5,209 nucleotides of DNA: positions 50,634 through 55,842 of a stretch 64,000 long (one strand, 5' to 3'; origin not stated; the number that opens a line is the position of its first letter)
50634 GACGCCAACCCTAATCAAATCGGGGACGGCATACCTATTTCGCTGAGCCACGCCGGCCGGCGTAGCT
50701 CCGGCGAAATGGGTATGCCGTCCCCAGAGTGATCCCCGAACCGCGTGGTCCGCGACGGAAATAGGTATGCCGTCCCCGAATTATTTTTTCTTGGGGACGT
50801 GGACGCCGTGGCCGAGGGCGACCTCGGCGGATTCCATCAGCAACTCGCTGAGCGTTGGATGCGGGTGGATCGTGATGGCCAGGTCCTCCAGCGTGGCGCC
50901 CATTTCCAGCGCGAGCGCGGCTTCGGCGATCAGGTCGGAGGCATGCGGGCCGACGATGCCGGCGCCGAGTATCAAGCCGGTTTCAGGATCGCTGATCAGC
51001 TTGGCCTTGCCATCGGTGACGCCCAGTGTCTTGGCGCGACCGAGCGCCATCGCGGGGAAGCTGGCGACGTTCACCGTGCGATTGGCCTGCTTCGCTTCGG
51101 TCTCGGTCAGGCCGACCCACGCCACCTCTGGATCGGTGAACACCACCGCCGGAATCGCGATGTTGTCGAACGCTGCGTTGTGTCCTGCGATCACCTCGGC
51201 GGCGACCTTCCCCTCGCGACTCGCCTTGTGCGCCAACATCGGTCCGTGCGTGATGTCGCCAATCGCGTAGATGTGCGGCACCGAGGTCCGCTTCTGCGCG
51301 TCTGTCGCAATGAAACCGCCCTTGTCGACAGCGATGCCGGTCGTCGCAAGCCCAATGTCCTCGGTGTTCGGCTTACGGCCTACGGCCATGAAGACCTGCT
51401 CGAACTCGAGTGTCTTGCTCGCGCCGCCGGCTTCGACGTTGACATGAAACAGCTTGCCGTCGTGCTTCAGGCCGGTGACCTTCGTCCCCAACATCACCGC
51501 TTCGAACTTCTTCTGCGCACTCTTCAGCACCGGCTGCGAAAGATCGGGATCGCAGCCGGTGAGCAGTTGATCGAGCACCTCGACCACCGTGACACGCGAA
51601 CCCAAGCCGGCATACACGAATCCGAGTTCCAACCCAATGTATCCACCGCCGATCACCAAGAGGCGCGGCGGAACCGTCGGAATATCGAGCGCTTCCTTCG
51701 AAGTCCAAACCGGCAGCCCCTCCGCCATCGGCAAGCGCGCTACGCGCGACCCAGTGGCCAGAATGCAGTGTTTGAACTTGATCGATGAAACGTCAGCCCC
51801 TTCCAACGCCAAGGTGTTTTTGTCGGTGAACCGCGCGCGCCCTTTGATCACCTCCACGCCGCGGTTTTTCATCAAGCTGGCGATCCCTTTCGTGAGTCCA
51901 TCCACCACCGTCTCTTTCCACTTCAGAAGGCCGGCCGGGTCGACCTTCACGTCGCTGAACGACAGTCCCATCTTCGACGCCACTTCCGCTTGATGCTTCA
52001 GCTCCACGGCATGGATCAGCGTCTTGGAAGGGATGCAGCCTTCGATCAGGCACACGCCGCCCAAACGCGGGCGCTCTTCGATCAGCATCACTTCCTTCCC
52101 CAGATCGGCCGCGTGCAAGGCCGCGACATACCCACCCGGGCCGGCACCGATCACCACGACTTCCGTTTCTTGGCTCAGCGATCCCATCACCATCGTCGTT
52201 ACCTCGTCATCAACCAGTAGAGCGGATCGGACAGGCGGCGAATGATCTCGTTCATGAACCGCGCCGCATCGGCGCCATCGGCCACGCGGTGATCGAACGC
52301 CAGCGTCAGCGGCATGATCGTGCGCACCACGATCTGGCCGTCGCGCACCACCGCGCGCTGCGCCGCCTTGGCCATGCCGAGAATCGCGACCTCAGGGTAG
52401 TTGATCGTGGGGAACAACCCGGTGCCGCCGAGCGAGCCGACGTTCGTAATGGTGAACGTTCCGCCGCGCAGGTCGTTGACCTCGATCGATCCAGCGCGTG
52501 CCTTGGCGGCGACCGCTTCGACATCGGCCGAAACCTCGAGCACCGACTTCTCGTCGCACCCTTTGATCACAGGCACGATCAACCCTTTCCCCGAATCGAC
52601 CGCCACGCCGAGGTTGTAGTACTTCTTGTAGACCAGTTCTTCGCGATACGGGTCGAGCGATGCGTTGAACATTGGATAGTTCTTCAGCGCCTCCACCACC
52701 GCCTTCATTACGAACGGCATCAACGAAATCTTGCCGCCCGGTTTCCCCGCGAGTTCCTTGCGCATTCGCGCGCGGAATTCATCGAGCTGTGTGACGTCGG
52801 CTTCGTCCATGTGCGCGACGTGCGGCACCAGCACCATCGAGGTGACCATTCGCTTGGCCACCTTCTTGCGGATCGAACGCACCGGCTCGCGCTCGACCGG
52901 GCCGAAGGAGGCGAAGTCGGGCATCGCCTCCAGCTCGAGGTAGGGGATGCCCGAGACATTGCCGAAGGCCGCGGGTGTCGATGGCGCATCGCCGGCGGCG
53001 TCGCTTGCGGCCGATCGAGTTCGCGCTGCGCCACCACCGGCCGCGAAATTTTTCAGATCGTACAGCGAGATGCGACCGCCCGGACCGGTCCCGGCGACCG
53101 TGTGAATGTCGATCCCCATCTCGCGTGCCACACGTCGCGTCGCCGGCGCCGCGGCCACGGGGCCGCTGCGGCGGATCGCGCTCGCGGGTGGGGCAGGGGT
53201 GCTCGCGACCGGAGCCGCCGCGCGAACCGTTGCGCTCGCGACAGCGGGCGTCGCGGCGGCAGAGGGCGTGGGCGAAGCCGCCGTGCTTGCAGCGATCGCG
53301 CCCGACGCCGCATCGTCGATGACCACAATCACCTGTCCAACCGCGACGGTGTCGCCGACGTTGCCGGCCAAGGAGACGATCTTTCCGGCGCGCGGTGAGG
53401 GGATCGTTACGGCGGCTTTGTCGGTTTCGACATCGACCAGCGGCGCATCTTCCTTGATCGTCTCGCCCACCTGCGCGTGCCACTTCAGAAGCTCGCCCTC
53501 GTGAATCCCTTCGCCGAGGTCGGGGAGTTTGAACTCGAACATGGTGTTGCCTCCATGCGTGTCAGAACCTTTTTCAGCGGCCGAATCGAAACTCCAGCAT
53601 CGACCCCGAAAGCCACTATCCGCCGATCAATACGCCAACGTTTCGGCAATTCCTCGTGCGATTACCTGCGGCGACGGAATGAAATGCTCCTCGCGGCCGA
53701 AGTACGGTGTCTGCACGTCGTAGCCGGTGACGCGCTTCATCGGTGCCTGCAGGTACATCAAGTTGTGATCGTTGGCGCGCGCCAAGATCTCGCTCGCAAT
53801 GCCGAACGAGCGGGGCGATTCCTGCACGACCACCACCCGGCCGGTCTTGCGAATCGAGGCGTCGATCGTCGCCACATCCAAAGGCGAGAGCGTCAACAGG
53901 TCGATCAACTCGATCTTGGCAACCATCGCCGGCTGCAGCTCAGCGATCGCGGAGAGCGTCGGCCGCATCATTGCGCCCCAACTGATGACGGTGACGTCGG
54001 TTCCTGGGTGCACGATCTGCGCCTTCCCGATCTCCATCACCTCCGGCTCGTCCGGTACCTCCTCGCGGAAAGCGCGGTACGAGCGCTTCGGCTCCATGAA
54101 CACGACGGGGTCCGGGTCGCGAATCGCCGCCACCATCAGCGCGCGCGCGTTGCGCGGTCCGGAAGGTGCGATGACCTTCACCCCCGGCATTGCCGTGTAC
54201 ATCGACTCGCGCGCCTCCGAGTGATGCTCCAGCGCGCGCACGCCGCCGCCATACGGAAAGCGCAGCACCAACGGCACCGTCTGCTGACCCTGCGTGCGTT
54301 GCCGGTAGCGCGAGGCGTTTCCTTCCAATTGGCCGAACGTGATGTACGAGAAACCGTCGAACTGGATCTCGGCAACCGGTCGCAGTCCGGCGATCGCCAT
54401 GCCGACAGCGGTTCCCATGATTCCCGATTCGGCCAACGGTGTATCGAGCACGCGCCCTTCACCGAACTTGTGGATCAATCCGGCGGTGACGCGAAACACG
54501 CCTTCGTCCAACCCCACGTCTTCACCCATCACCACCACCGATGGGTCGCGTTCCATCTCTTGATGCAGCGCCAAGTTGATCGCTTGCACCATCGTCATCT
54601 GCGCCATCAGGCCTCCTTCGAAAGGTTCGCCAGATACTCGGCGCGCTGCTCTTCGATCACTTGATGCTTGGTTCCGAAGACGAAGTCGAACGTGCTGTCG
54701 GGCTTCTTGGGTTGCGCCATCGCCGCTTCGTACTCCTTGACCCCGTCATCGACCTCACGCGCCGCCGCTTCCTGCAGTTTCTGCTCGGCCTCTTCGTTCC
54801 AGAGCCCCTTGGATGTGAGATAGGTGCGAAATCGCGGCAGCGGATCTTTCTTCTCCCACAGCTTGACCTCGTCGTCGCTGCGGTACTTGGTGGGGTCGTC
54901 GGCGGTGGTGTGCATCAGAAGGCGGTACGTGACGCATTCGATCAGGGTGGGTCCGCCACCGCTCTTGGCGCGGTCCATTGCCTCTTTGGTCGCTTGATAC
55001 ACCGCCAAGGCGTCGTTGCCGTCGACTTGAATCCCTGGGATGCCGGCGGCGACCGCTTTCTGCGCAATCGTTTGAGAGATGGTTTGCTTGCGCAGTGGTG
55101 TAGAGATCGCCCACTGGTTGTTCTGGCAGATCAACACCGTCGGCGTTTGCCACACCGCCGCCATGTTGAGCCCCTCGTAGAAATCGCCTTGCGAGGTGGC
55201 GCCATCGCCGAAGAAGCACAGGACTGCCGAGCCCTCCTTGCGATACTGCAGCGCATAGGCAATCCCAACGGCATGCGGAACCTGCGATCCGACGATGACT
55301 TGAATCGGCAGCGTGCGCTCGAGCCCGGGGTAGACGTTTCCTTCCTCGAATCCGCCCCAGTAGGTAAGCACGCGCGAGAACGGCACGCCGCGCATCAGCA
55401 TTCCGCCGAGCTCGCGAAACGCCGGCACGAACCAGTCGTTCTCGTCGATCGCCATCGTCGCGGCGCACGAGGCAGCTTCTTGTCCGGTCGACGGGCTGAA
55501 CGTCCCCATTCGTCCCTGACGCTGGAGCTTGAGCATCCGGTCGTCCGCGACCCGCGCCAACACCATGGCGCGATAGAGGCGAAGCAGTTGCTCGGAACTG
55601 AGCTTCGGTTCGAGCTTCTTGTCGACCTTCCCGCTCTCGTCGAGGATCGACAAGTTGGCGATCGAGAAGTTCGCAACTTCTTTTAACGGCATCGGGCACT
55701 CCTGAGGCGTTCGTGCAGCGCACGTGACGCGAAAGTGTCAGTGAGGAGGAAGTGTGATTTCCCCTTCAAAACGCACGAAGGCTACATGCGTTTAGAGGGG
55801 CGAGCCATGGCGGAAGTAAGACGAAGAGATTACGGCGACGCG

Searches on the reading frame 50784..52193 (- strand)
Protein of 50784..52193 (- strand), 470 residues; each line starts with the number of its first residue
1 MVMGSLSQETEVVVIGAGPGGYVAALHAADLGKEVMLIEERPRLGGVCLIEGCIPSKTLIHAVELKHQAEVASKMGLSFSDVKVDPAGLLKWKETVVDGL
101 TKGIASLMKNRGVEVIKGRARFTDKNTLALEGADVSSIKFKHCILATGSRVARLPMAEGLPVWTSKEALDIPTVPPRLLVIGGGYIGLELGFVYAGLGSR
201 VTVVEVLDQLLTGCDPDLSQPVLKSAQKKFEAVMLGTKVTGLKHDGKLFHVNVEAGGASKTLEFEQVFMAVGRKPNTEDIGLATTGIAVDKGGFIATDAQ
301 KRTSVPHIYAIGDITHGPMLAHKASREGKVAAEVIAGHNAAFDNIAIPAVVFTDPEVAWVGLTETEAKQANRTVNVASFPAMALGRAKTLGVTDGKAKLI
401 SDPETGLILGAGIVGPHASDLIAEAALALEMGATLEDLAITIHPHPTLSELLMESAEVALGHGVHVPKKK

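Call 90: search_protein_families(library=pfam, proteins=[window:50784-52193:-], max_evalue=0.00001)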
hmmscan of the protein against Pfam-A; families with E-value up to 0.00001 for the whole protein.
window:50784-52193:- (470 aa): 9 families
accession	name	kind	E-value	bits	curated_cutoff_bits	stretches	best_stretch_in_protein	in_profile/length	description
PF07992.20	Pyr_redox_2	-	8.8e-68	229.3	26.1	1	11-328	2-291/291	Pyridine nucleotide-disulphide oxidoreductase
PF02852.28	Pyr_redox_dim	-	7.1e-37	126.4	25.3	1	347-455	1-109/110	Pyridine nucleotide-disulphide oxidoreductase, dimerisation domain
PF00070.33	Pyr_redox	-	1e-19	71.3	22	1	177-248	1-74/82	Pyridine nucleotide-disulphide oxidoreductase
PF12831.13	FAD_oxidored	-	9.2e-10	38.8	27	1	11-49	1-39/416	FAD dependent oxidoreductase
PF13738.12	Pyr_redox_3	-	6.9e-09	35.8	30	0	138-312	123-305/305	Pyridine nucleotide-disulphide oxidoreductase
PF01262.27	AlaDh_PNT_C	-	2.3e-07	30.9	23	0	4-42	21-61/214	Alanine dehydrogenase/PNT, C-terminal domain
PF01134.28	GIDA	-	3.4e-07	30.1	22.1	0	11-148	1-149/391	Glucose inhibited division protein A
PF13450.12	NAD_binding_8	-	1.5e-06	28.9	21.9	1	14-48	1-35/68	NAD(P)-binding Rossmann-like domain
PF03486.20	HI0933_like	-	4.9e-06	26.6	50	0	11-50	2-41/244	HI0933-like protein Rossmann domain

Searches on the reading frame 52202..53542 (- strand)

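Call 90: search_protein_families(library=pfam, proteins=[window:52202-53542:-], max_evalue=0.00001)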
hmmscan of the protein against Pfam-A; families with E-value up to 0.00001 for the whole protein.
window:52202-53542:- (447 aa): 3 families
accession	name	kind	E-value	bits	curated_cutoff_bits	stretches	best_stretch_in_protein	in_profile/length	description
PF00198.28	2-oxoacid_dh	-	9.1e-83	277.7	23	1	216-444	4-231/232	2-oxoacid dehydrogenases acyltransferase (catalytic domain)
PF00364.28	Biotin_lipoyl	-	2.1e-20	72.8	22.1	1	3-75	2-73/73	Biotin-requiring enzyme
PF02817.22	E3_binding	-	1.1e-11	45.2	23.7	1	129-159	1-31/36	e3 binding domain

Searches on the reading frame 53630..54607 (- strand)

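Call 90: search_protein_families(library=pfam, proteins=[window:53630-54607:-], max_evalue=0.00001)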
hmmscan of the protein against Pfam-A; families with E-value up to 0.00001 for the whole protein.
window:53630-54607:- (326 aa): 2 families
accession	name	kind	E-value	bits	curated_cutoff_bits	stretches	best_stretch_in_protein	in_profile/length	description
PF02779.29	Transket_pyr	-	3.6e-44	150.9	27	1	3-178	2-173/174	Transketolase, pyrimidine binding domain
PF02780.25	Transketolase_C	-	4.7e-29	101.3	25.9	1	194-314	1-122/124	Transketolase, C-terminal domain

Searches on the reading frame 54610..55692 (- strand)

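Call 90: search_protein_families(library=pfam, proteins=[window:54610-55692:-], max_evalue=0.00001)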
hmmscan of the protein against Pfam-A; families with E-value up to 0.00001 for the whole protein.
window:54610-55692:- (361 aa): 3 families
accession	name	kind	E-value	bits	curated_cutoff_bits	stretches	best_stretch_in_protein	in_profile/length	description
PF00676.26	E1_dh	-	4.9e-96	321.7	22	1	40-325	1-295/300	Dehydrogenase E1 component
PF13292.11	DXP_synthase_N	-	2e-07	31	21.2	1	138-243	117-222/274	1-deoxy-D-xylulose-5-phosphate synthase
PF02775.26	TPP_enzyme_C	-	5.8e-06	26.6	21.9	0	133-253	29-151/151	Thiamine pyrophosphate enzyme, C-terminal TPP binding domain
